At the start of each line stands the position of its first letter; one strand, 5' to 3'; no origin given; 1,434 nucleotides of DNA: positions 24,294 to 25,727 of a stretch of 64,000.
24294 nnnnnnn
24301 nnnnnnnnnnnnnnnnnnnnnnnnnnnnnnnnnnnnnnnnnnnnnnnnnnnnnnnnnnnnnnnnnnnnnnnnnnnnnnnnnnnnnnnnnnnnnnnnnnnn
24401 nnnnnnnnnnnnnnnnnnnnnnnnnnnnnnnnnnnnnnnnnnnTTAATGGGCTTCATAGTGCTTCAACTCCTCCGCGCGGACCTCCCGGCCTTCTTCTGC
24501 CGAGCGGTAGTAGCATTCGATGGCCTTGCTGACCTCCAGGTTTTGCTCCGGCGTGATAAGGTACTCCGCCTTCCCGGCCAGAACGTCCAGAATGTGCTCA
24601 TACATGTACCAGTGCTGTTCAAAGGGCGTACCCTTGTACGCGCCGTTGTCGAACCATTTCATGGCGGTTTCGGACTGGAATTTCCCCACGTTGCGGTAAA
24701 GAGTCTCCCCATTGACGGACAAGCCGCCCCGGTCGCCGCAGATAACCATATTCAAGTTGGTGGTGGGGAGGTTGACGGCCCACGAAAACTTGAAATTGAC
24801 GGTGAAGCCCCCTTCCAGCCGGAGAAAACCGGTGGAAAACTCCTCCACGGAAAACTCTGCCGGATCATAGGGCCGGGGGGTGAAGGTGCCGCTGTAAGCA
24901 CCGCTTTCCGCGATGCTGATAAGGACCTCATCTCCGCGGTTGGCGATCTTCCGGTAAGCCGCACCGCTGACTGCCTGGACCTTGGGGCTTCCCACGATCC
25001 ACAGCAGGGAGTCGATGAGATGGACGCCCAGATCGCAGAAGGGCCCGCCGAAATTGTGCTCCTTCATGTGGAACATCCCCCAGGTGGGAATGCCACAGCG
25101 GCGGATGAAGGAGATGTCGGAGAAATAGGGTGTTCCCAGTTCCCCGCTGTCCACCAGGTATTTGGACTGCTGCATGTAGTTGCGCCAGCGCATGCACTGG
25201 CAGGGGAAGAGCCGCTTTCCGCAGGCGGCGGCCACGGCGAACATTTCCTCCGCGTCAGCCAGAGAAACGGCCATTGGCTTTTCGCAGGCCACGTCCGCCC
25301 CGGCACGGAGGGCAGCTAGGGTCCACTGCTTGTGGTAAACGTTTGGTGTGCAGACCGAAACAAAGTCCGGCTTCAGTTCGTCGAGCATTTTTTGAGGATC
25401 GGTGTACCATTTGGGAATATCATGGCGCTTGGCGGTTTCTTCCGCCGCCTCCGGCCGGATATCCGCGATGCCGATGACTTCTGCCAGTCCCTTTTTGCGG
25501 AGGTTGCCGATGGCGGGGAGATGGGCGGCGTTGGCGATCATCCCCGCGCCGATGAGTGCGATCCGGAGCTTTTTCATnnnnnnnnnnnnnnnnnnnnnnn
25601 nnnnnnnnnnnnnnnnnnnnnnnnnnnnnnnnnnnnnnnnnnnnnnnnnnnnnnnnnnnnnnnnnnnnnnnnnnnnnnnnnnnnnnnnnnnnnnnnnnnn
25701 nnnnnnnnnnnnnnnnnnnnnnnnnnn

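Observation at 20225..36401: Catabolic island pairing a GRE with only redox enzymes and a sugar-type uptake system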

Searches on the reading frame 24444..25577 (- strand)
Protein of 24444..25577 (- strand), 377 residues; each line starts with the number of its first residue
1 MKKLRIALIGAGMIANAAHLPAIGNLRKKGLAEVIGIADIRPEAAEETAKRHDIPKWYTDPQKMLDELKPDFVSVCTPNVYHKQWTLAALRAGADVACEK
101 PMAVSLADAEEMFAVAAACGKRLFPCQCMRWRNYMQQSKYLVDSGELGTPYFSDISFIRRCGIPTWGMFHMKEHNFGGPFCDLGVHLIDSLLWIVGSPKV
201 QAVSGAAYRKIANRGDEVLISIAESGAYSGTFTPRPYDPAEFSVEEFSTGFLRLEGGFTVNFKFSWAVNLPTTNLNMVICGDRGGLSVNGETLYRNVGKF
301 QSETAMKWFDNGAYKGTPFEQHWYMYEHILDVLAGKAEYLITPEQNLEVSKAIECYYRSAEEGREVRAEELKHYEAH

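Call 3: search_protein_families(library=pfam, proteins=[window:24444-25577:-])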
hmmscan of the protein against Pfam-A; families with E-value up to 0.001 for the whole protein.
window:24444-25577:- (377 aa): 3 families
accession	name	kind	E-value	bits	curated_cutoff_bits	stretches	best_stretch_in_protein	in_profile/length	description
PF01408.29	GFO_IDH_MocA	-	7.6e-26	91.6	24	1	4-124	1-117/120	Oxidoreductase family, NAD-binding Rossmann fold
PF22725.1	GFO_IDH_MocA_C3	-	1.8e-15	57.5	27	1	136-286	2-123/124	GFO/IDH/MocA C-terminal domain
PF02894.22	GFO_IDH_MocA_C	-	5.8e-12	46.3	22.9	1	139-366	1-216/218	Oxidoreductase family, C-terminal alpha/beta domain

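Call 7: search_protein_families(library=ncbifam, proteins=[window:24444-25577:-])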
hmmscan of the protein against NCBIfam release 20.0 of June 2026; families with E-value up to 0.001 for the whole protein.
window:24444-25577:- (377 aa): 9 families
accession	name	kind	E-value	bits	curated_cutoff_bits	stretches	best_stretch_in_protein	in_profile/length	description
TIGR04380.1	myo_inos_iolG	equivalog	6.5e-24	84.4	355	1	3-203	1-195/330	inositol 2-dehydrogenase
NF040723.1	UDP-GlcNAcDh_Arch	equivalog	5.6e-22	78.6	450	1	4-225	1-206/302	UDP-N-acetylglucosamine 3-dehydrogenase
NF052479.1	LevoglcsnDh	equivalog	3.9e-18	65.3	650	1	1-212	1-217/386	levoglucosan dehydrogenase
NF008607.0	PRK11579.1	subfamily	7.7e-17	61.3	330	1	2-214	3-208/346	oxidoreductase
NF007574.0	PRK10206.1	equivalog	2.9e-16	59.5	352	1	4-216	3-208/345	oxidoreductase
NF041392.1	XylDh_Gfo6_Halo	equivalog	3.7e-15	55.6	350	1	3-151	16-164/350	D-xylose 1-dehydrogenase Gfo6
NF052679.1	InsChiInosDhIolG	equivalog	3.1e-13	49.5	540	1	4-155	3-153/343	bifunctional inositol 2-dehydrogenase/D-chiro-inositol 1-dehydrogenase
NF058563.1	BT_2159_fam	equivalog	1.3e-09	37.5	650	1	5-197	2-185/350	disaccharide 3-dehydrogenase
NF058561.1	BT_2158_fam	equivalog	8e-08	31.3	750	1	3-115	35-142/487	glycoside 3-dehydrogenase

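Call 37: search_solved_structures(query=window:24444-25577:-, max_evalue=0.001)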
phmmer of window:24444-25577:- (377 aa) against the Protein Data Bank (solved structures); distinct sequences matched with E-value up to 0.001: 76 (the best 60 are shown).
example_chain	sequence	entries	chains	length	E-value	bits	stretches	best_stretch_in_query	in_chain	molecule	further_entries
7xr9_A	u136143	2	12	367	2e-51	178.4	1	1-361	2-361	DgpA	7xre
9m3d_B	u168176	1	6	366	3.1e-48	167.9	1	1-367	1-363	DgpA1 from W974-1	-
3e18_A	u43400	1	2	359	2e-21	79.7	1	2-208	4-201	oxidoreductase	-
5a02_A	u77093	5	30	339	2.1e-17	66.4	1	2-200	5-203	ALDOSE-ALDOSE OXIDOREDUCTASE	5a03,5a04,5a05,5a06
3cea_A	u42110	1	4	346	2.7e-17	66.1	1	2-204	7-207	Myo-inositol 2-dehydrogenase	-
2glx_A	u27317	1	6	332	2.8e-15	59.4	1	7-206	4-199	1,5-anhydro-D-fructose reductase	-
3ezy_A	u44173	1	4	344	2.8e-15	59.4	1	3-201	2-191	Dehydrogenase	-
3q2i_A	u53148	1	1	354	7.3e-15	58.1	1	2-221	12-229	dehydrogenase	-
3evn_A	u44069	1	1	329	1.1e-14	57.5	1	9-150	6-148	Oxidoreductase, Gfo/Idh/MocA family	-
3q2k_A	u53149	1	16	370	2.2e-14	56.5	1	2-213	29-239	oxidoreductase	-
9m37_A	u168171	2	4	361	2.6e-14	56.3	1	7-215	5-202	P581a DgpA2 and isoorientin complex structure | Gfo/Idh/MocA family protein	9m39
8w9s_A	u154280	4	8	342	3.6e-14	55.8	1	2-198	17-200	NADH-dependent dihydrogenase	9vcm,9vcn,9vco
2o48_X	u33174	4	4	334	7e-14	54.8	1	4-233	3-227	Dimeric dihydrodiol dehydrogenase | Trans-1,2-dihydrobenzene-1,2-diol dehydrogenase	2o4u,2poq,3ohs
3e82_A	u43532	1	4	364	7.1e-14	54.8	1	4-203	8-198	Putative oxidoreductase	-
3gdo_A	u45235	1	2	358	9e-14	54.5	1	4-217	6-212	Uncharacterized oxidoreductase yvaA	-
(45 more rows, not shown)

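Call 88: search_solved_structures(query=window:24444-25577:-, max_evalue=1e-30, show_alignments=2)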
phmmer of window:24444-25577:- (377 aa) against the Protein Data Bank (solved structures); distinct sequences matched with E-value up to 1e-30: 2.
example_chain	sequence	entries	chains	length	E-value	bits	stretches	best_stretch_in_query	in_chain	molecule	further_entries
7xr9_A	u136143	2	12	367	2e-51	178.4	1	1-361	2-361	DgpA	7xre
9m3d_B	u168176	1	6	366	3.1e-48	167.9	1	1-367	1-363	DgpA1 from W974-1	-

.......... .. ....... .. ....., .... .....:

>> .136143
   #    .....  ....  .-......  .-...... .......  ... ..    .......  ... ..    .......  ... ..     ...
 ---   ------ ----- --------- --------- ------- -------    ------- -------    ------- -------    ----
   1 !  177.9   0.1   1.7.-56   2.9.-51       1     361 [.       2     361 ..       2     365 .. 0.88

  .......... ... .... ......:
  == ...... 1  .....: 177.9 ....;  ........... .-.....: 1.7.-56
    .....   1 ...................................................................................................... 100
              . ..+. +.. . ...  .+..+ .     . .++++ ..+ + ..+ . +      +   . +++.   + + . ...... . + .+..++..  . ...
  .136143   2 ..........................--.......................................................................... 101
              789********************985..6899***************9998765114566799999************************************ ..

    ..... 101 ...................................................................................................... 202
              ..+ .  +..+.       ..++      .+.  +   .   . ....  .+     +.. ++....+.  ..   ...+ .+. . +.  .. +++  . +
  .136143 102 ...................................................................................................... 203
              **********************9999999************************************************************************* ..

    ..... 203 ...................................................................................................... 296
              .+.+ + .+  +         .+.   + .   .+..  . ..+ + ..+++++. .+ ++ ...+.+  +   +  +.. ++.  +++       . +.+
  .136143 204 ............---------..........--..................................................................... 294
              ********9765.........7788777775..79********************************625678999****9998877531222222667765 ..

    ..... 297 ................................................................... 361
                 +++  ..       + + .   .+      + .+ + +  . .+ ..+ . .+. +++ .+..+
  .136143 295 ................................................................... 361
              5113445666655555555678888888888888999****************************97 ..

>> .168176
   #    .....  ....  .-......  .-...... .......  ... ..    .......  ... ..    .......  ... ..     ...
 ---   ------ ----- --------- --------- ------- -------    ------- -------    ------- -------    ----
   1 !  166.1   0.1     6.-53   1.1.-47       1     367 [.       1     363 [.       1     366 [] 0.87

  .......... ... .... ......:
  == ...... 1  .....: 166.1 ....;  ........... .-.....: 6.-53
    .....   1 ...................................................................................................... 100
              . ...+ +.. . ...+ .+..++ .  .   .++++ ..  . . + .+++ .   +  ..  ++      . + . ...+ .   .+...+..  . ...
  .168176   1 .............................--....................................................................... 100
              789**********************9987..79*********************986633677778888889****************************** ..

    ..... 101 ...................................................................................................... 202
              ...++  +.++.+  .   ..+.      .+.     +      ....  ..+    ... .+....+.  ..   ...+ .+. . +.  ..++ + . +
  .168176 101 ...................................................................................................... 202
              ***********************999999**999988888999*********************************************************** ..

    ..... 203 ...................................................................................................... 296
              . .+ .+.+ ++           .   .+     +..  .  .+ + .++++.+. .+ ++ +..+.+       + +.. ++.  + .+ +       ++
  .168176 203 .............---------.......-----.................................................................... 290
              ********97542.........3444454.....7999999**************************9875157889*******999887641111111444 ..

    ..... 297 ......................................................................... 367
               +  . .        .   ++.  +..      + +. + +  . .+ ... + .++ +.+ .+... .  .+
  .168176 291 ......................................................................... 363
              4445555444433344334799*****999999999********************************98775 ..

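Call 104: find_homologous_proteins(query=window:24444-25577:-, max_evalue=1e-40)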
Query window:24444-25577:- (377 aa): 420 proteins with E <= 1e-40 among 8000 candidates; the best 120 are listed.
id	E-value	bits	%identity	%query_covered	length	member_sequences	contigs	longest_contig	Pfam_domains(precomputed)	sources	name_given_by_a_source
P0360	2.9e-251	851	96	100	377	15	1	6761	PF01408.29,PF22725.2,PF02894.23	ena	-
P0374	2.8e-215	733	81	98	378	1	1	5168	PF01408.29,PF22725.2,PF02894.23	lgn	-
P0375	8.7e-208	708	78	99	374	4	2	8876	PF01408.29,PF22725.2,PF02894.23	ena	-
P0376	2.3e-207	707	78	98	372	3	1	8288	PF01408.29,PF22725.2,PF02894.23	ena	-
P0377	3.4e-205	699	77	98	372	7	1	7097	PF01408.29,PF22725.2,PF02894.23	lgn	-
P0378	2.3e-203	693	77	98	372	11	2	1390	PF01408.29,PF22725.2,PF02894.23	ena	-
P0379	6.2e-203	692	76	98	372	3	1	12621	PF01408.29,PF22725.2,PF02894.23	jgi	-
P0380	1.1e-202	691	77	98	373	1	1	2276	PF01408.29,PF22725.2,PF02894.23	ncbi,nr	ncbi:MAG: Gfo/Idh/MocA family oxidoreductase [Bacillota bacterium]|nr:Gfo/Idh/MocA family oxidoreduc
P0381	2.2e-202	690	76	98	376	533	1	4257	PF01408.29,PF22725.2,PF02894.23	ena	-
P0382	2.6e-202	690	76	98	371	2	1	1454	PF01408.29,PF22725.2,PF02894.23,PF03447.23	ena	-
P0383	5.8e-202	689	76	99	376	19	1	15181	PF01408.29,PF22725.2,PF02894.23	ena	-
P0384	2.6e-201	687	77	99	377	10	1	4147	PF01408.29,PF22725.2,PF02894.23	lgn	-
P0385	1.9e-200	684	75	98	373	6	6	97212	PF01408.29,PF22725.2,PF02894.23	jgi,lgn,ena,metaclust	metaclust:\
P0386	2.2e-200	684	76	98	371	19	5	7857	PF01408.29,PF22725.2,PF02894.23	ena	-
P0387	3.7e-200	683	77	98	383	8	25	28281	PF01408.29,PF22725.2,PF02894.23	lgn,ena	-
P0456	2.3e-179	614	68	98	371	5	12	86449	PF01408.29,PF22725.2,PF02894.23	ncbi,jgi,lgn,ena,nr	ncbi:MAG: Gfo/Idh/MocA family oxidoreductase [Ruminococcaceae bacterium]|nr:Gfo/Idh/MocA family oxid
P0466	1.0e-165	570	62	99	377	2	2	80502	PF01408.29,PF22725.2,PF02894.23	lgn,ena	-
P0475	4.6e-159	548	62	99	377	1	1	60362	PF01408.29,PF22725.2,PF02894.23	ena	-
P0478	7.5e-158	544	60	99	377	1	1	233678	PF01408.29,PF22725.2,PF02894.23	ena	-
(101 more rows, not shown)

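Call 105: find_encoding_contigs(protein=P0466, flank=7000, max_places=1)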
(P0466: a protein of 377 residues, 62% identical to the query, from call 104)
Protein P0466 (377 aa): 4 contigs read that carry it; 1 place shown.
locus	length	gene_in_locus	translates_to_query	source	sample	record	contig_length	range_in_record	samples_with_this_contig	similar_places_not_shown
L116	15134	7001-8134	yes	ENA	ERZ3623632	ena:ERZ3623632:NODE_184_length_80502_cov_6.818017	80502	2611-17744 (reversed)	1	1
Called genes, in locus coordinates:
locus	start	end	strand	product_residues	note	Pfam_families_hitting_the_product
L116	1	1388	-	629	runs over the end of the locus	PF02743:dCache_1, PF06580:His_kinase, PF02518:HATPase_c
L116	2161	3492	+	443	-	PF01547:SBP_bac_1, PF13416:SBP_bac_8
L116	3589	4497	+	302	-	PF00528:BPD_transp_1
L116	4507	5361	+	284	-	PF00528:BPD_transp_1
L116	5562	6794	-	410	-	PF13377:Peripla_BP_3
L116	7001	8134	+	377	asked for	PF01408:GFO_IDH_MocA, PF02894:GFO_IDH_MocA_C, PF22725:GFO_IDH_MocA_C3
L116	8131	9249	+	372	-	PF01408:GFO_IDH_MocA, PF22725:GFO_IDH_MocA_C3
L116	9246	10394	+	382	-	PF01408:GFO_IDH_MocA, PF22725:GFO_IDH_MocA_C3, PF02894:GFO_IDH_MocA_C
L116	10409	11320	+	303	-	PF01073:3Beta_HSD, PF01370:Epimerase, PF02719:Polysacc_synt_2 (faint), PF04321:RmlD_sub_bind, PF13460:NAD_binding_10, PF16363:GDP_Man_Dehyd, PF07993:NAD_binding_4 (weak)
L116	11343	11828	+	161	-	-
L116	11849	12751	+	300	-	PF04055:Radical_SAM, PF00037:Fer4, PF12797:Fer4_2 (weak), PF12837:Fer4_6 (weak), PF13237:Fer4_10, PF12838:Fer4_7, PF13187:Fer4_9, PF14697:Fer4_21, +2 more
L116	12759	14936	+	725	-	PF02901:PFL-like, PF01228:Gly_radical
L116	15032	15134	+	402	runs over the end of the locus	PF00890:FAD_binding_2 (weak), PF01134:GIDA (weak), PF01266:DAO (faint), PF03486:HI0933_like (faint), PF07992:Pyr_redox_2 (weak), PF12831:FAD_oxidored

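Call 106: find_encoding_contigs(protein=P0478, flank=7000, max_places=1)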
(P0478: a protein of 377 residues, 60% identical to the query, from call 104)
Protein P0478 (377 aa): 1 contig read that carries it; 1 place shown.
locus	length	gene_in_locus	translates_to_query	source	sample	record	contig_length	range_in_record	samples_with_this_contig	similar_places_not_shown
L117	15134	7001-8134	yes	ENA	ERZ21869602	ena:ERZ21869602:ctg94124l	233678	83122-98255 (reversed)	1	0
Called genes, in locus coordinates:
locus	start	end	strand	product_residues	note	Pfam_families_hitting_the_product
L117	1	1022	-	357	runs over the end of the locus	PF01408:GFO_IDH_MocA, PF22725:GFO_IDH_MocA_C3, PF02894:GFO_IDH_MocA_C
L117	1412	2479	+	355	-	PF13377:Peripla_BP_3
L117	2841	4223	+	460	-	PF01547:SBP_bac_1, PF13416:SBP_bac_8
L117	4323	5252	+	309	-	PF00528:BPD_transp_1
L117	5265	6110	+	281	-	PF00528:BPD_transp_1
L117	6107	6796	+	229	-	PF04854:DUF624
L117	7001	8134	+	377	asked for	PF01408:GFO_IDH_MocA, PF02894:GFO_IDH_MocA_C, PF22725:GFO_IDH_MocA_C3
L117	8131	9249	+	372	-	PF01408:GFO_IDH_MocA, PF02894:GFO_IDH_MocA_C (faint), PF22725:GFO_IDH_MocA_C3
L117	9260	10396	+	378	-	PF01408:GFO_IDH_MocA, PF22725:GFO_IDH_MocA_C3, PF02894:GFO_IDH_MocA_C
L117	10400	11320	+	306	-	PF01073:3Beta_HSD, PF01370:Epimerase, PF04321:RmlD_sub_bind, PF07993:NAD_binding_4 (faint), PF13460:NAD_binding_10 (weak), PF16363:GDP_Man_Dehyd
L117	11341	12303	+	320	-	PF13353:Fer4_12 (weak), PF00037:Fer4 (weak), PF12838:Fer4_7 (weak), PF13237:Fer4_10 (weak), PF04055:Radical_SAM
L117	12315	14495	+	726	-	PF02901:PFL-like, PF01228:Gly_radical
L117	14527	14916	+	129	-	-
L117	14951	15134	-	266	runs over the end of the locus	PF01261:AP_endonuc_2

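Call 107: find_encoding_contigs(protein=P0475, flank=7000, max_places=1)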
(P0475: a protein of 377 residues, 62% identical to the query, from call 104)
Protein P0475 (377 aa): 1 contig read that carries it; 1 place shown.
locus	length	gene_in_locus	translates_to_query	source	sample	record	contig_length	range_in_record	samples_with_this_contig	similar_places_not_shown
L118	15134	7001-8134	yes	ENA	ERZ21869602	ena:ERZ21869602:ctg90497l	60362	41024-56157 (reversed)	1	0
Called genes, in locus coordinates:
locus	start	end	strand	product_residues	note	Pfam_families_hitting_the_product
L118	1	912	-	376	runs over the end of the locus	PF01408:GFO_IDH_MocA, PF22725:GFO_IDH_MocA_C3, PF02894:GFO_IDH_MocA_C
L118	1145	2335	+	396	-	PF13377:Peripla_BP_3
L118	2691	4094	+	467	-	PF01547:SBP_bac_1, PF13416:SBP_bac_8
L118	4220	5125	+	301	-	PF00528:BPD_transp_1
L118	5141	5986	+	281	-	PF00528:BPD_transp_1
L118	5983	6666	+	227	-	PF04854:DUF624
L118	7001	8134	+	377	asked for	PF01408:GFO_IDH_MocA, PF02894:GFO_IDH_MocA_C, PF22725:GFO_IDH_MocA_C3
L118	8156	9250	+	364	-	PF01408:GFO_IDH_MocA, PF22725:GFO_IDH_MocA_C3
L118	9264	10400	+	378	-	PF01408:GFO_IDH_MocA, PF22725:GFO_IDH_MocA_C3, PF02894:GFO_IDH_MocA_C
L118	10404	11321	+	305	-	PF01073:3Beta_HSD, PF01370:Epimerase, PF04321:RmlD_sub_bind, PF07993:NAD_binding_4 (faint), PF13460:NAD_binding_10 (weak), PF16363:GDP_Man_Dehyd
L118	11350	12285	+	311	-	PF13353:Fer4_12, PF04055:Radical_SAM, PF00037:Fer4 (faint), PF12837:Fer4_6 (faint), PF13237:Fer4_10 (weak), PF12838:Fer4_7 (weak)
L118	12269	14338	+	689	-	PF02901:PFL-like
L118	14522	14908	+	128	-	-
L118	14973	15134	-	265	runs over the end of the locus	PF01261:AP_endonuc_2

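Call 108: find_encoding_contigs(protein=P0456, flank=7000, max_places=1)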
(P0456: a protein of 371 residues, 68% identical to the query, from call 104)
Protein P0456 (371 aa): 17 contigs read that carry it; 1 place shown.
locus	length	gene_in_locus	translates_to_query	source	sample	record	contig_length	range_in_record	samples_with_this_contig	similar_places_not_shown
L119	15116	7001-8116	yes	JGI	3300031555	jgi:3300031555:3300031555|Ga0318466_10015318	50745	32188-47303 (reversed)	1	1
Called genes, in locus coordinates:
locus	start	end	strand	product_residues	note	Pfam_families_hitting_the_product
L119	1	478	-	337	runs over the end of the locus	PF00217:ATP-gua_Ptrans, PF27454:McsB_C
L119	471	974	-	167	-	PF02151:UVR (weak)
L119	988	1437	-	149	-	PF05848:CtsR, PF17727:CtsR_C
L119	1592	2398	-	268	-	PF02311:AraC_binding, PF00165:HTH_AraC, PF12833:HTH_18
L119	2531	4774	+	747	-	PF07833:Cu_amine_oxidN1, PF00331:Glyco_hydro_10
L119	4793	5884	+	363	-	PF01408:GFO_IDH_MocA, PF03447:NAD_binding_3 (weak), PF02894:GFO_IDH_MocA_C, PF22685:Gal80p_C-like (weak), PF22725:GFO_IDH_MocA_C3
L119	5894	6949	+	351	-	PF01408:GFO_IDH_MocA, PF02894:GFO_IDH_MocA_C, PF22725:GFO_IDH_MocA_C3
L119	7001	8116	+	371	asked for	PF01408:GFO_IDH_MocA, PF02894:GFO_IDH_MocA_C, PF22725:GFO_IDH_MocA_C3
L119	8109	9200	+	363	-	PF01408:GFO_IDH_MocA, PF22725:GFO_IDH_MocA_C3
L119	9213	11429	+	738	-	PF02901:PFL-like, PF01228:Gly_radical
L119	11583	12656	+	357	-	PF00657:Lipase_GDSL, PF13472:Lipase_GDSL_2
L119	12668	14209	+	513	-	PF05362:Lon_C (weak), PF13541:ChlI, PF00493:MCM (faint), PF01078:Mg_chelatase, PF00158:Sigma54_activat (faint), PF07728:AAA_5 (faint), PF13335:Mg_chelatase_C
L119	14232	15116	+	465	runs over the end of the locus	PF01336:tRNA_anti-codon, PF00152:tRNA-synt_2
